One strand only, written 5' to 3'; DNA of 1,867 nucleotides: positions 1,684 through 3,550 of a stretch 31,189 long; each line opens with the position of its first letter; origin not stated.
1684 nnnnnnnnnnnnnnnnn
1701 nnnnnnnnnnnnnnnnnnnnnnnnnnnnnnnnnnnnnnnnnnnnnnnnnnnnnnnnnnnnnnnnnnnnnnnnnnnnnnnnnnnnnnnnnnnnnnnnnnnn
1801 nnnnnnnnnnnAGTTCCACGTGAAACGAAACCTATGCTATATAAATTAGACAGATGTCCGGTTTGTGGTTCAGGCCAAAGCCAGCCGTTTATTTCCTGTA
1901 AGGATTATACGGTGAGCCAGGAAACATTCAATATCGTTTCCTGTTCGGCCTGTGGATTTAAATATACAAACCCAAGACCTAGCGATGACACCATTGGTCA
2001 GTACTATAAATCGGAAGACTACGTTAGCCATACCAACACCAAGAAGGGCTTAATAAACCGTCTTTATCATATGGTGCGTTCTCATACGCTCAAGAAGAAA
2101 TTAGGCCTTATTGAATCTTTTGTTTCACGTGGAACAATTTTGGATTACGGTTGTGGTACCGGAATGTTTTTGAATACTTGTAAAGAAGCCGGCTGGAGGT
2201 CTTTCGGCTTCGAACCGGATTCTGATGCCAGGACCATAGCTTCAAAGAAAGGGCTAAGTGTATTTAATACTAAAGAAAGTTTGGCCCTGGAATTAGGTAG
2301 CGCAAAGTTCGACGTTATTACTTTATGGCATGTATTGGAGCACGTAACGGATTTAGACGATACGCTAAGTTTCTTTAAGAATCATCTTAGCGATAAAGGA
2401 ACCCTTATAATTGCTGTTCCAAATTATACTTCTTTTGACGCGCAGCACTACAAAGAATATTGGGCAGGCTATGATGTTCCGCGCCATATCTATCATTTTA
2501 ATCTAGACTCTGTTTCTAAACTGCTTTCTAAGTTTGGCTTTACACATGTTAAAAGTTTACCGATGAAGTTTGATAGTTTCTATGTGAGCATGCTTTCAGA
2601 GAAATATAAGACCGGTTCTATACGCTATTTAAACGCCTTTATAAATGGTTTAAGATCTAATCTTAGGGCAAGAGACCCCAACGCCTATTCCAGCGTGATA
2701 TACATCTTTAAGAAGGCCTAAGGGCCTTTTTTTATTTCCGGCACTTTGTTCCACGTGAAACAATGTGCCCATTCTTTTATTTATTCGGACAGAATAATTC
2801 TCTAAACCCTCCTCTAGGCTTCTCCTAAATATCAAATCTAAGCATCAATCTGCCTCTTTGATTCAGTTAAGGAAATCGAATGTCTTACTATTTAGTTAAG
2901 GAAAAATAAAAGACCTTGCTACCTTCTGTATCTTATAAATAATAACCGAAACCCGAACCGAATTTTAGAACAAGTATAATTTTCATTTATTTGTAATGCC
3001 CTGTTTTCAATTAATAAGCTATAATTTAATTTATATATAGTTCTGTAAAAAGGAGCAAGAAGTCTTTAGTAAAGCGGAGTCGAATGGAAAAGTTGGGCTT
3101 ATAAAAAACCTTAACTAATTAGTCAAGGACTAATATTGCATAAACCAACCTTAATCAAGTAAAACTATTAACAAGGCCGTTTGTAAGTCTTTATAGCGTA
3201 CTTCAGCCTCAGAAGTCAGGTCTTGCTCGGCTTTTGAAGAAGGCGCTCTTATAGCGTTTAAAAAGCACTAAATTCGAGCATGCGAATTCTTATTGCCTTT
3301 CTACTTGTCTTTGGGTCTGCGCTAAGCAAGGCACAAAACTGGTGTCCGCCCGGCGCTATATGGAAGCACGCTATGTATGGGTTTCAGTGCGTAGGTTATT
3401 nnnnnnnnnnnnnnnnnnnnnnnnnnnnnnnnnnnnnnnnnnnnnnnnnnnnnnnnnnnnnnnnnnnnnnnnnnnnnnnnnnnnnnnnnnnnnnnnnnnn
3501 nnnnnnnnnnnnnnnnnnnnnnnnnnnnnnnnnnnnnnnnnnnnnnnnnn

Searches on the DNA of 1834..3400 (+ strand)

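Call 5: search_rna_families(source=window, start=2600, end=3400, threshold=evalue, max_evalue=5)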
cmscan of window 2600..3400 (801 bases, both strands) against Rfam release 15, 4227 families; matches with E-value up to 5: 1.
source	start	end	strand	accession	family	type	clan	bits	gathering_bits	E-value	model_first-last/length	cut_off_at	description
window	3104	3184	-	RF02701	PsrR1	Gene; sRNA;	-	18.3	42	1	1-79/79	no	Photosynthesis regulatory RNA1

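Call 56: search_rna_families(sources=[L006, L013, L020, L024, L026, L035, L036, L041, L043, L046, L015], threshold=gathering)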
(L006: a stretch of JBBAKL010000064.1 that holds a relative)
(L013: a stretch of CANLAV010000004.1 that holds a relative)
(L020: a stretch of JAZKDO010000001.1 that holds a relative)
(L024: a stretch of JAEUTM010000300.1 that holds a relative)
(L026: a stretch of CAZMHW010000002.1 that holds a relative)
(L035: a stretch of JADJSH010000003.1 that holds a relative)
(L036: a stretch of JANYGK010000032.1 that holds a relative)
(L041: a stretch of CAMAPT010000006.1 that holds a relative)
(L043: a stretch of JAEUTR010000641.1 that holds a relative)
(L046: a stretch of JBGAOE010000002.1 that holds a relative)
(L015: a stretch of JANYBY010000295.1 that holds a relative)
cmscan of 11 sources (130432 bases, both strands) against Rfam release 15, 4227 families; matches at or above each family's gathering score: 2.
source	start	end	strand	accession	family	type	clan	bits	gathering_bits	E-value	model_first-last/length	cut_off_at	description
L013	8873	8943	-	RF00005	tRNA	Gene; tRNA;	CL00001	55.7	29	5.6e-09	1-71/71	no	tRNA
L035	9442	9522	-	RF01705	Flavo-1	Gene; sRNA;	-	52.5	42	3.3e-08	1-76/76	no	Flavo-1 RNA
